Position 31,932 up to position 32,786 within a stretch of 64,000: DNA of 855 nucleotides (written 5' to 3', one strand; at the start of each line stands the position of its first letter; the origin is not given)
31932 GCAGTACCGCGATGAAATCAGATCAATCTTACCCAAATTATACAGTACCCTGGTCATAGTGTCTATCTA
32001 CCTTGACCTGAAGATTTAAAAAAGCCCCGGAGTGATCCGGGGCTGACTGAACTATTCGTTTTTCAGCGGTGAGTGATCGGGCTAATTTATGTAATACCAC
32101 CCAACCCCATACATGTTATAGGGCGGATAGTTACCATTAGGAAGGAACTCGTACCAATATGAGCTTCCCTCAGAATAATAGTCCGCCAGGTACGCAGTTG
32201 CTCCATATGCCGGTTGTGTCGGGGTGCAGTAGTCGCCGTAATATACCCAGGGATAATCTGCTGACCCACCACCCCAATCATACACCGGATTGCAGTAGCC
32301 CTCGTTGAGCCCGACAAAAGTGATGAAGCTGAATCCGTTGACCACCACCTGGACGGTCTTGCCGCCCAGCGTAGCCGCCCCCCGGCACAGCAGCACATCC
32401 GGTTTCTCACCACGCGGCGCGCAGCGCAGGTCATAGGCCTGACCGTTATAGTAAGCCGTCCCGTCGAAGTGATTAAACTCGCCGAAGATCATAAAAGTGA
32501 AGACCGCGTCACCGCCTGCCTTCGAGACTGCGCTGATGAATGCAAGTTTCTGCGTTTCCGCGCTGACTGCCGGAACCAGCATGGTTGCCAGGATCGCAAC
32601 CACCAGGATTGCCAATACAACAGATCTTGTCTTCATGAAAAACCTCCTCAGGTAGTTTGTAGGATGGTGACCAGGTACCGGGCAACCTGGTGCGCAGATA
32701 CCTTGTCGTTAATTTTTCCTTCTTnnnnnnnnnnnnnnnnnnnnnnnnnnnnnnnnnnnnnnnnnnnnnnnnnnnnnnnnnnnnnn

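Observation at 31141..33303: Tandem family of three secreted proteins with a conserved N-domain, four conserved Cys and divergent Tyr/Trp/Gly-rich C-domains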

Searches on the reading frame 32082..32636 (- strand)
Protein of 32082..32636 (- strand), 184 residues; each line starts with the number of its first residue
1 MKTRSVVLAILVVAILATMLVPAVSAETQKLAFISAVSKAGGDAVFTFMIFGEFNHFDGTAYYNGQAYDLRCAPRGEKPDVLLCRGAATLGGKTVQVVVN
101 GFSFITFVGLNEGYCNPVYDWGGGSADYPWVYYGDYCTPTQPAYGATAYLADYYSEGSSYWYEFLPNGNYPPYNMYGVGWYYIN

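Call 4: search_protein_families(library=pfam, proteins=[window:32082-32636:-], max_evalue=10)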
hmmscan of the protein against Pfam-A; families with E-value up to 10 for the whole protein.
window:32082-32636:- (184 aa): 0 families

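Call 6: find_homologous_proteins(query=window:32082-32636:-, max_evalue=0.001)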
Query window:32082-32636:- (184 aa): 4 proteins with E <= 0.001 among 193 candidates.
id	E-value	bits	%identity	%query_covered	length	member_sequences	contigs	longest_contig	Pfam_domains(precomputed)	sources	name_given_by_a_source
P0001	3.1e-122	424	100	100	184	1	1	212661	-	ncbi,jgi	jgi:hypothetical protein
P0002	1.0e-67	246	64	99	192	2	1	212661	-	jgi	jgi:hypothetical protein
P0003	3.0e-66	241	63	96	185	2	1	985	-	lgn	-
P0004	1.0e-51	194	51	99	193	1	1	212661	-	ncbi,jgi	jgi:hypothetical protein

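Call 7: search_protein_families(library=ncbifam, proteins=[window:32082-32636:-], max_evalue=10)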
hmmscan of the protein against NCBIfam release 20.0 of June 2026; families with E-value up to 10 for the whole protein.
window:32082-32636:- (184 aa): 1 family
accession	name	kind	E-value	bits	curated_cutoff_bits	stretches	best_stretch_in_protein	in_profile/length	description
TIGR01653.1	lactococcin_972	subfamily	0.16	12.3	32.1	1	1-42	1-34/97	lactococcin 972 family bacteriocin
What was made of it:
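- On Lactococcin 972 family bacteriocins (TIGR01653): 12.3 bits, E 0.16, residues 1-42 only, which is the signal peptide (call 7).
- There is a weak hit of copy 2 to the lactococcin 972 family (E 0.16, call 7). The lactococcin hit covers only the signal peptide (residues 1-42) and is far below the cut-off (12.3 against 32.1 bits, call 7).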

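Call 13: find_encoding_contigs(protein=P0003, flank=5000)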
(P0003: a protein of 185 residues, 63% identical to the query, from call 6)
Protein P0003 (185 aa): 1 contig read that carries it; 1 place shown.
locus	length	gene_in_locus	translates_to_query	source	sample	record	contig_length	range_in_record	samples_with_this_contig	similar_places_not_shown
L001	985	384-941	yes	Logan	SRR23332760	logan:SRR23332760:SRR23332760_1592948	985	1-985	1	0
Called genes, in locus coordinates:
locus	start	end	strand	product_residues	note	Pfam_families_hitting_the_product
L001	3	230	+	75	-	?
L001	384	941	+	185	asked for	-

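Call 14: find_encoding_contigs(protein=P0001, flank=10000, max_places=3)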
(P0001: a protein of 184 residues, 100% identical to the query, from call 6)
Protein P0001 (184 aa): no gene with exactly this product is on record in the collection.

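Call 18: find_related_loci(query=A2, collection=genome_contigs, flank=10000)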
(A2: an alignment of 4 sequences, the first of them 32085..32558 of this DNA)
Query A2 (158 aa) in genome_contigs; peptide patterns used: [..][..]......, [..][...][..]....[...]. (x = any residue, [..] = any of these).
56 stretches matched a pattern, but none encodes a relative of the query by tblastn (E <= 1e-3).

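Call 19: find_related_loci(query=A2, collection=metagenome_contigs, flank=10000)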
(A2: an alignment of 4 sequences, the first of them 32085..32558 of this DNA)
Query A2 (158 aa) in metagenome_contigs; peptide patterns used: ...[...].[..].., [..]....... (x = any residue, [..] = any of these).
290 stretches matched a pattern, but none encodes a relative of the query by tblastn (E <= 1e-3).
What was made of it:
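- Tried and rejected: Scans with the window-clade alignment found no relatives (calls 18, 19).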

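Call 23: search_protein_representatives(alignment_id=A2)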
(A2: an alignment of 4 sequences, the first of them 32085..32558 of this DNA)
Query: 4 sequences, 167 profile positions. Proteins with E-value up to 0.001 (for the whole library): 51; up to 1e-10: 16; up to 1e-30: 4. The best 51 are listed.
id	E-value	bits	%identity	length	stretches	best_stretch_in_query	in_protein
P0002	2.6e-87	307.3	-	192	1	1-166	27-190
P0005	2.1e-46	174.2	-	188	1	5-165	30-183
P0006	2.1e-31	125.4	-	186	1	4-166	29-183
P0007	2.2e-31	125.3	-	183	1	2-150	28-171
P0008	1.6e-26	109.5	-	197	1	2-165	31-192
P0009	3.7e-26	108.3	-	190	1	2-165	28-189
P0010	3.5e-25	105.2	-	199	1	2-161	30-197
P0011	5.1e-23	98.1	-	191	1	2-165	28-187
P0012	1.6e-22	96.5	-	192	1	1-165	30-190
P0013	1.1e-19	87.3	-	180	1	2-161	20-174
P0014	2.3e-18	83.0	-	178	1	2-136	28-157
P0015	2.6e-14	69.8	-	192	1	4-164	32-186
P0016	2.3e-13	66.7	-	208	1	1-103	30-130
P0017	1.3e-12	64.3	-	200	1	12-148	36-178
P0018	1.4e-11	60.9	-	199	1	3-148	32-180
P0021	1.3e-09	54.5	-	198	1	15-163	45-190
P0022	2.8e-09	53.4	-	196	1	4-161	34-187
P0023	2.8e-09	53.4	-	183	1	31-164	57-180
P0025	6.2e-09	52.3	-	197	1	9-147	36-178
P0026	6.9e-09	52.1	-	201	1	7-164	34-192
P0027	1.5e-08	51.1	-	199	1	8-163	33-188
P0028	1.8e-08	50.8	-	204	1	6-166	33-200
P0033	4.8e-07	46.1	-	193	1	5-148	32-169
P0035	6.0e-07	45.8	-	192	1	12-164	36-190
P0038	1.3e-06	44.7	-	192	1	8-165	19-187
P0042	5.7e-06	42.7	-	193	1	7-163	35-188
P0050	7.8e-05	39.0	-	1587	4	22-76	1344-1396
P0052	2.2e-04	37.5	-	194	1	14-162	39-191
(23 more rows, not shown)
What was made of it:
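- Tried and rejected: The exhaustive profile search was needed to see the family (call 23).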

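Call 24: predict_structure(alignment_id=A2)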
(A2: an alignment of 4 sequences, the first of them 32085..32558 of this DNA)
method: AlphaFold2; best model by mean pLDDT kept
length: 158 residues; sequences in the alignment: 4
mean_pLDDT: 79.5   pTM: 0.54
mean pLDDT of the five models: 79.5, 68.5, 53.9, 51.9, 51.5
residues with pLDDT >= 90: 33; 70-90: 84; 50-70: 40; < 50: 1
segments of 3 or more residues with pLDDT < 50: none
pLDDT, mean of each block of 10 residues (from residue 1): 82 79 83 93 88 79 91 93 76 71 72 79 68 78 60 80
secondary structure, 60 per line:
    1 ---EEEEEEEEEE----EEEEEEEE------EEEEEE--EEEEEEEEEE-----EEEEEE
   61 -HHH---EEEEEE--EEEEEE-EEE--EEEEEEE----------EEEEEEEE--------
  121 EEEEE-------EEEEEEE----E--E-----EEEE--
elements in order: E4-13 E18-25 E32-37 E40-49 E55-60 E68-73 E76-81 E83-85 E88-94 E105-112 E121-125 E133-139 E153-156

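Call 29: find_homologous_proteins(query=A3, max_evalue=0.001)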
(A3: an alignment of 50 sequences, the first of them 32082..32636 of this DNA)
Query A3 (50 sequences) (184 aa, profile of the alignment): 8 proteins with E <= 0.001 among 8000 candidates.
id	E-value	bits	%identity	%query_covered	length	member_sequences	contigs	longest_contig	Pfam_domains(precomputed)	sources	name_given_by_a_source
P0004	1.3e-52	196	51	99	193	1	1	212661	-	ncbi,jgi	jgi:hypothetical protein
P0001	1.4e-51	193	100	100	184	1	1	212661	-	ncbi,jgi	jgi:hypothetical protein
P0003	1.8e-49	186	63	96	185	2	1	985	-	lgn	-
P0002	1.5e-48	183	64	99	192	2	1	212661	-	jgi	jgi:hypothetical protein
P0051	4.9e-45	172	26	91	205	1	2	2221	-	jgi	jgi:hypothetical protein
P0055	9.3e-44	167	28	73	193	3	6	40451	-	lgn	-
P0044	8.1e-43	164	24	98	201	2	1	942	-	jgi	jgi:hypothetical protein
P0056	1.8e-42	163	26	59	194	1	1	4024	-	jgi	jgi:hypothetical protein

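Call 30: find_encoding_contigs(protein=P0055, flank=10000, max_places=6)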
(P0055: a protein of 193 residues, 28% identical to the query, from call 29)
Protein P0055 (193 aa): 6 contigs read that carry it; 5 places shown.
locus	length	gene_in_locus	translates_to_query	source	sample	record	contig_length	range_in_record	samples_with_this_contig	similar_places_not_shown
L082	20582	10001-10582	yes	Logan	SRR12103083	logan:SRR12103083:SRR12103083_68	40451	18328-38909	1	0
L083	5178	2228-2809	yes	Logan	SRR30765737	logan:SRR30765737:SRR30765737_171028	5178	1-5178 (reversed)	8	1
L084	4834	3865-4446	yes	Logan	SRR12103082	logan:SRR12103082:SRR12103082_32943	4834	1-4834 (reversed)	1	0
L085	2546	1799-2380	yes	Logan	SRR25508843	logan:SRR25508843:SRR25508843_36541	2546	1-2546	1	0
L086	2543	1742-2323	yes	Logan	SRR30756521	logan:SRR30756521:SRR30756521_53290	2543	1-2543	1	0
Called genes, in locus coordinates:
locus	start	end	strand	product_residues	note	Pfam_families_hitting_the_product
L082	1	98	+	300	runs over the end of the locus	PF00753:Lactamase_B, PF23023:Anti-Pycsar_Apyc1 (weak), PF12706:Lactamase_B_2 (weak)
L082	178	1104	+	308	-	PF02729:OTCace_N, PF00185:OTCace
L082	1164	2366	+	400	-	PF00202:Aminotran_3, PF00155:Aminotran_1_2 (weak)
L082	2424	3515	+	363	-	PF05222:AlaDh_PNT_N, PF07992:Pyr_redox_2 (weak), PF03446:NAD_binding_2 (faint), PF01262:AlaDh_PNT_C, PF01488:Shikimate_DH, PF13241:NAD_binding_7 (weak), PF02254:TrkA_N (weak)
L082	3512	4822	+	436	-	PF02550:AcetylCoA_hydro, PF13336:AcetylCoA_hyd_C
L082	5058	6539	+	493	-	PF00224:PK, PF02887:PK_C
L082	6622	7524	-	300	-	PF00892:EamA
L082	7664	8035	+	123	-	PF00903:Glyoxalase, PF18029:Glyoxalase_6, PF22677:Ble-like_N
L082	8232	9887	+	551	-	PF03781:FGE-sulfatase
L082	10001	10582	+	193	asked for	-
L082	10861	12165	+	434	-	PF00155:Aminotran_1_2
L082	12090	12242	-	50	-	-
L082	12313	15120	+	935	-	PF04107:GCS2 (weak), PF01546:Peptidase_M20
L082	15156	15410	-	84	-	PF01713:Smr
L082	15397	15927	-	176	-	PF13302:Acetyltransf_3, PF00583:Acetyltransf_1 (weak)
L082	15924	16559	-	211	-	PF00300:His_Phos_1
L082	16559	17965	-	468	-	PF05496:RuvB_N, PF00158:Sigma54_activat (faint), PF13191:AAA_16 (faint), PF00004:AAA, PF07728:AAA_5 (weak), PF13173:AAA_14 (weak), PF16193:AAA_assoc_2, PF12002:MgsA_C, +1 more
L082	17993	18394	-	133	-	PF01740:STAS, PF13466:STAS_2 (faint)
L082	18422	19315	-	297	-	PF00892:EamA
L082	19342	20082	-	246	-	PF00702:Hydrolase, PF13419:HAD_2, PF13242:Hydrolase_like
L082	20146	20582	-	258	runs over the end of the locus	PF01144:CoA_trans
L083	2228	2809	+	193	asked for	-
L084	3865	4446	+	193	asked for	-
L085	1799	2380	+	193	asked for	-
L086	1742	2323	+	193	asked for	-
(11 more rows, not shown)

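Call 31: find_encoding_contigs(protein=P0005, flank=10000, max_places=6)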
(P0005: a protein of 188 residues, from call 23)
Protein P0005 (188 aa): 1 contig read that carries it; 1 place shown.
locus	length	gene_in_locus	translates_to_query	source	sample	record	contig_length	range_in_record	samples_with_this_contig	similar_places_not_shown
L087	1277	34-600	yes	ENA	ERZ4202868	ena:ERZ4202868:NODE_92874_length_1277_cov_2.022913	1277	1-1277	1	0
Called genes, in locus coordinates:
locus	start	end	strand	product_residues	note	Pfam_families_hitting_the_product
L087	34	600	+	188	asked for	-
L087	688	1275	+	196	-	?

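Call 35: find_encoding_contigs(protein=P0007, flank=10000, max_places=4)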
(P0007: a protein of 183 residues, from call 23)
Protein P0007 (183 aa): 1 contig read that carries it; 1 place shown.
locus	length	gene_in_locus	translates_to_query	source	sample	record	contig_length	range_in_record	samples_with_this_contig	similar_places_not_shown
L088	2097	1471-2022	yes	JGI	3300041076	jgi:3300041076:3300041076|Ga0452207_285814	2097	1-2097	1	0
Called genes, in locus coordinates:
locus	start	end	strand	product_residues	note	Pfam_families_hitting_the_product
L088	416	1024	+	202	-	-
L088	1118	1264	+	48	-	-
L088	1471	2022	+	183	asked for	-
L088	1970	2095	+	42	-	?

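Call 36: find_encoding_contigs(protein=P0009, flank=10000, max_places=4)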
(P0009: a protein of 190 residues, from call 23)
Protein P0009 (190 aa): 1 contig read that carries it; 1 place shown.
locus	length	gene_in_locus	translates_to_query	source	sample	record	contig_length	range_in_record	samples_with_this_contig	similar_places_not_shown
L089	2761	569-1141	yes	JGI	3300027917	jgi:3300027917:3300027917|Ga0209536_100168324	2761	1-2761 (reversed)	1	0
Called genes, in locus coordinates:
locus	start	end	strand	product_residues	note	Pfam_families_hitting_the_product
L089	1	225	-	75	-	?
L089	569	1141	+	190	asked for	-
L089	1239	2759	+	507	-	?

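Call 38: predict_structure(alignment_id=A3)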
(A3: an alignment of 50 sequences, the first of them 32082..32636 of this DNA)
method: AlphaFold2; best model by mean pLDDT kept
length: 184 residues; sequences in the alignment: 50
mean_pLDDT: 89.7   pTM: 0.61
mean pLDDT of the five models: 89.7, 89.2, 88.9, 88.8, 88.2
residues with pLDDT >= 90: 124; 70-90: 47; 50-70: 12; < 50: 1
segments of 3 or more residues with pLDDT < 50: none
pLDDT, mean of each block of 10 residues (from residue 1): 86 90 68 93 93 96 98 94 96 97 96 86 77 90 95 82 92 86 87
secondary structure, 60 per line:
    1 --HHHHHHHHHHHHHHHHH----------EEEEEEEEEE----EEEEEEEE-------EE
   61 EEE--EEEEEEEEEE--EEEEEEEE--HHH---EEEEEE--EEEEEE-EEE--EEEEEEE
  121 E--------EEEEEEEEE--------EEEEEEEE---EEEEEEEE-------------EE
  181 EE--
elements in order: H3-19 E30-39 E44-51 E59-63 E66-75 E78-85 E94-99 E102-107 E109-111 E114-121 E130-138 E147-154 E158-165 E179-182
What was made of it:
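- On Sec/signal-peptidase-I exported proteins: AlphaFold2 models residues 3-19 as a helix (call 38).
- On Ig-like β-sandwich fold (structural class, not a family): The model has 7 strands at residues 30-107, pLDDT >90 (call 38).
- Structure: AlphaFold2 pLDDT 89.7, all-β after the signal helix (call 38). There is no N-terminal donor-strand extension: the mature N-terminus is strand 1 of the sandwich (call 38).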

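Call 42: fold_search(model_id=the predicted structure, library=pdb)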
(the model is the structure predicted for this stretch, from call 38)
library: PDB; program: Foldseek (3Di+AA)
matches with E <= 10: 1551; with E <= 0.001: 0
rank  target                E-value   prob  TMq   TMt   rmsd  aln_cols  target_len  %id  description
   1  8tib_A                1.8e-02  0.99  0.29  0.38  14.4       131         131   18  Cryo-EM of tri-pilus from S. islandicus REY15A (released 2024-01-10)
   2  6ssi_F                1.9e-02  1.00  0.29  0.43   4.9       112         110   11  Structure of the pentameric ligand-gated ion channel ELIC in complex with a PAM nanobody (released 2020-02-12)
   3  5zo2_C                2.8e-02  0.80  0.25  0.18  12.5       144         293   10  Crystal structure of mouse nectin-like molecule 4 (mNecl-4) full ectodomain in complex with mouse nectin-like molecule (released 2019-01-30)
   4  9h39_D                3.0e-02  0.98  0.26  0.35   6.6       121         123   10  Crystal structure of Lotus japonicus CHIP13 extracellular domain in complex with a nanobody (released 2025-07-16)
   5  7zdz_B                3.0e-02  0.91  0.31  0.20  14.5       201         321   11  Cryo-EM structure of the human inward-rectifier potassium 2.1 channel (Kir2.1) (released 2022-09-28)
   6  9pr5_A                3.3e-02  0.97  0.33  0.23   9.6       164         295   15  Cryo-EM structure of the human inward-rectifier potassium 7.1 channel (Kir7.1) extended state (released 2026-02-25)
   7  7ldj_E                3.5e-02  0.99  0.29  0.38   7.4       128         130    8  SARS-CoV-2 receptor binding domain in complex with WNb-2 (released 2021-05-05)
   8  6ssi_G                3.5e-02  0.99  0.29  0.42   4.9       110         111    8  Structure of the pentameric ligand-gated ion channel ELIC in complex with a PAM nanobody (released 2020-02-12)
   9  6obo_D                3.5e-02  0.99  0.28  0.37   5.2       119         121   12  Ricin A chain bound to VHH antibody V6A6 (released 2020-04-01)
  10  6h71_C                3.5e-02  0.92  0.23  0.31   8.0       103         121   10  GI.1 human norovirus protruding domain in complex with Nano-94 (released 2018-12-19)
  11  8sfv_B                3.7e-02  1.00  0.31  0.42   5.2       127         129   10  High affinity nanobodies to GFP (released 2024-05-22)
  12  8gy5_Q                3.7e-02  0.93  0.25  0.36   6.5       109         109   10  High-resolution structure of the cemiplimab Fab in complex with PD-1 (released 2023-10-04)
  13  7ahs_B                3.9e-02  0.98  0.30  0.22   7.9       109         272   13  titin-N2A Ig81-Ig83 (released 2021-03-24)
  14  7ycn_H                3.9e-02  0.95  0.28  0.24   6.0       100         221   14  Crystal structure of SARS-CoV-2 Spike RBD in complex with IY-2A Fab (released 2023-02-01)
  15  4olz_H                3.9e-02  0.94  0.26  0.22   6.3       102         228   13  Crystal structure of antibody VRC07-G54W in complex with clade A/E 93TH057 HIV-1 gp120 core (released 2014-09-03)
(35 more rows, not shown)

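Call 47: list_cluster_members(proteins=[P0006, P0008, P0010, P0011, P0012, P0013, P0015, P0017, P0021, P0025])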
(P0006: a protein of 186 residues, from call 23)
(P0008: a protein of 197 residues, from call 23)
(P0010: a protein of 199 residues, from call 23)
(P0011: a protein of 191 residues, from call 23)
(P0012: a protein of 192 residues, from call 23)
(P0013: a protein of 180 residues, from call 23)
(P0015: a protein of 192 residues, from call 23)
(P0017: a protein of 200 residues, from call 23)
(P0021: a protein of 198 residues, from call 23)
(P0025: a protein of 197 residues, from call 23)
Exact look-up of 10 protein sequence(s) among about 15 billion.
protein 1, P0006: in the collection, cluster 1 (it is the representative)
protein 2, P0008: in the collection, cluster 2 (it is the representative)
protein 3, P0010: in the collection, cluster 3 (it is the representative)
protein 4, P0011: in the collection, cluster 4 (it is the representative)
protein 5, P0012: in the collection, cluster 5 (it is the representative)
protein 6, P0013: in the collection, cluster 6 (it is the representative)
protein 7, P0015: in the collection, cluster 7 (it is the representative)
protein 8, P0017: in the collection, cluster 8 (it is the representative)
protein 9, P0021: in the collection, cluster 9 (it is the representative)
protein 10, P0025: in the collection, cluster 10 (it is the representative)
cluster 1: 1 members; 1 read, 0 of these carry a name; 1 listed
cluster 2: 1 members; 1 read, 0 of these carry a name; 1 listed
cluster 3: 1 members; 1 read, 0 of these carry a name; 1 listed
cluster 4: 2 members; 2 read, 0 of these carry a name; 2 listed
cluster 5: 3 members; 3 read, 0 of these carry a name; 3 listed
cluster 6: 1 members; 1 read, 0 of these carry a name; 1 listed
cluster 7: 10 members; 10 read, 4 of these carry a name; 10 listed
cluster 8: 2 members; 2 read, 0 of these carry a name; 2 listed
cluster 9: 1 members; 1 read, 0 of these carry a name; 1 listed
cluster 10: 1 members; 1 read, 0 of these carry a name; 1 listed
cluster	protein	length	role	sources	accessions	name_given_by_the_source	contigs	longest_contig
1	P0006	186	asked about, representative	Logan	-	-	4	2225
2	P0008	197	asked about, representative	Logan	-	-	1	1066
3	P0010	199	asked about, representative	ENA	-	-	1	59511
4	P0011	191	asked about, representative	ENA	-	-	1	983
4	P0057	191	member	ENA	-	-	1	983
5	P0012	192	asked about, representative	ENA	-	-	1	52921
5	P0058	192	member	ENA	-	-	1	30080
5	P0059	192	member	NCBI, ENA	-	-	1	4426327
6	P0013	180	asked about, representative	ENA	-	-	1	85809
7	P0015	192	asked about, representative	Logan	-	-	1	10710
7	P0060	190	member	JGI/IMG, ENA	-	hypothetical protein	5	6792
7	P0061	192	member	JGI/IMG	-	hypothetical protein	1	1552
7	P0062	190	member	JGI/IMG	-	hypothetical protein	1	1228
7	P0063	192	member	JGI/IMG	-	hypothetical protein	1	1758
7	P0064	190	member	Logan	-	-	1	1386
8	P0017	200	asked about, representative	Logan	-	-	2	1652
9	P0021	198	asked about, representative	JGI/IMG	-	-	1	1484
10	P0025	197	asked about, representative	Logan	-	-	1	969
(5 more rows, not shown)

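Call 49: find_encoding_contigs(protein=P0059, flank=8000, max_places=2)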
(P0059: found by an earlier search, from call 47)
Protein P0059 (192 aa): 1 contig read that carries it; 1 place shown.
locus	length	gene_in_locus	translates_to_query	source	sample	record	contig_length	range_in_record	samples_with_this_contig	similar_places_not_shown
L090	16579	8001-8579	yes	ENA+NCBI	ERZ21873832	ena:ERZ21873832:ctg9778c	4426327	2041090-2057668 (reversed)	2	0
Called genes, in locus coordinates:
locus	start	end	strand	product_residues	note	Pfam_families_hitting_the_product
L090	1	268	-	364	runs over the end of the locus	PF00483:NTP_transferase, PF12804:NTP_transf_3 (faint), PF22640:ManC_GMP_beta-helix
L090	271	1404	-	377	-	PF02481:DNA_processg_A, PF18306:LDcluster4 (weak), PF17782:WHD_DprA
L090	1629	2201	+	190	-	PF14317:YcxB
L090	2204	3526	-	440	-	PF05977:MFS_3, PF07690:MFS_1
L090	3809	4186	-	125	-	-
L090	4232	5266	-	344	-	-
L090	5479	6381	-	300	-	PF01790:LGT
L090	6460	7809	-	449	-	PF00685:Sulfotransfer_1, PF13469:Sulfotransfer_3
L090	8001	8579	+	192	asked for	-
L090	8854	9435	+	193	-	-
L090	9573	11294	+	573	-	PF14716:HHH_8, PF00633:HHH (faint), PF14520:HHH_5, PF14791:DNA_pol_B_thumb, PF02811:PHP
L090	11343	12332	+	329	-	PF01208:URO-D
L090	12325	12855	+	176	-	PF09685:MamF_MmsF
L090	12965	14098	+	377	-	PF00583:Acetyltransf_1 (faint)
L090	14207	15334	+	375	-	PF00583:Acetyltransf_1 (faint)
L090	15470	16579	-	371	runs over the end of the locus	PF13487:HD_5, PF01966:HD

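Call 50: find_encoding_contigs(protein=P0010, flank=8000, max_places=2)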
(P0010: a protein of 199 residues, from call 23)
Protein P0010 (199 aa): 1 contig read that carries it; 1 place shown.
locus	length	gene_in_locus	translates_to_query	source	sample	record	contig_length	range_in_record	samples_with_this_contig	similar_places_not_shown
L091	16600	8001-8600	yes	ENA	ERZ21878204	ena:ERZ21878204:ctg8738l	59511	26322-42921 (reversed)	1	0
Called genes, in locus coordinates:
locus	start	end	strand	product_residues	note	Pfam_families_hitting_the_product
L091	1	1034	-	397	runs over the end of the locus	PF00534:Glycos_transf_1, PF13692:Glyco_trans_1_4 (weak), PF26337:Gtf3_C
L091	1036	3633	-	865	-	PF00534:Glycos_transf_1, PF13692:Glyco_trans_1_4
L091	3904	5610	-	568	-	PF00089:Trypsin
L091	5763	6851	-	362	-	PF01757:Acyl_transf_3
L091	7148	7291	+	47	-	-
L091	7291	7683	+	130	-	PF00665:rve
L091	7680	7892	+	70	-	PF13683:rve_3 (weak), PF13333:rve_2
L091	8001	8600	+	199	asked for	-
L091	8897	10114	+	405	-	PF00155:Aminotran_1_2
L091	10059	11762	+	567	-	PF01293:PEPCK_ATP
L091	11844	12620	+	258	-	PF01925:TauE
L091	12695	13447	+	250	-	PF03741:TerC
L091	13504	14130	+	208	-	PF01553:Acyltransferase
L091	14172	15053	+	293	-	PF00817:IMS, PF11798:IMS_HHH, PF21999:IMS_HHH_1 (weak), PF10391:DNA_pol_lambd_f (faint)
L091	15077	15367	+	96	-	PF11799:IMS_C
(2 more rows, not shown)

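Call 51: find_encoding_contigs(protein=P0013, flank=8000, max_places=2)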
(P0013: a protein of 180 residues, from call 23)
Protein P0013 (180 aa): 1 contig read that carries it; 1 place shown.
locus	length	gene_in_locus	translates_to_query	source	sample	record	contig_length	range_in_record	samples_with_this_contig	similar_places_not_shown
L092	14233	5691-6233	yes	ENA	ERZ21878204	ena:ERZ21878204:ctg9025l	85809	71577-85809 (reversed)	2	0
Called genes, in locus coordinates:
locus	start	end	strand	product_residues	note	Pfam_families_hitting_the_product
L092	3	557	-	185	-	?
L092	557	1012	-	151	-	PF13458:Peripla_BP_6, PF01094:ANF_receptor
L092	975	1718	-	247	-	PF13433:Peripla_BP_5, PF13458:Peripla_BP_6, PF01094:ANF_receptor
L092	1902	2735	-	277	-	PF01790:LGT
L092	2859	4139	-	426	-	PF00685:Sulfotransfer_1, PF13469:Sulfotransfer_3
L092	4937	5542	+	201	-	-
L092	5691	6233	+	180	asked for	-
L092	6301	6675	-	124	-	PF04430:DUF498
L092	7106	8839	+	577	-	PF14716:HHH_8, PF00633:HHH (faint), PF14520:HHH_5 (weak), PF14791:DNA_pol_B_thumb, PF02811:PHP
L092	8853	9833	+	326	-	PF01208:URO-D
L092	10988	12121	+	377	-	PF00583:Acetyltransf_1 (faint)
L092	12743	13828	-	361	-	PF13487:HD_5, PF01966:HD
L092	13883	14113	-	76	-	-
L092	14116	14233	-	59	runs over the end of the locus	-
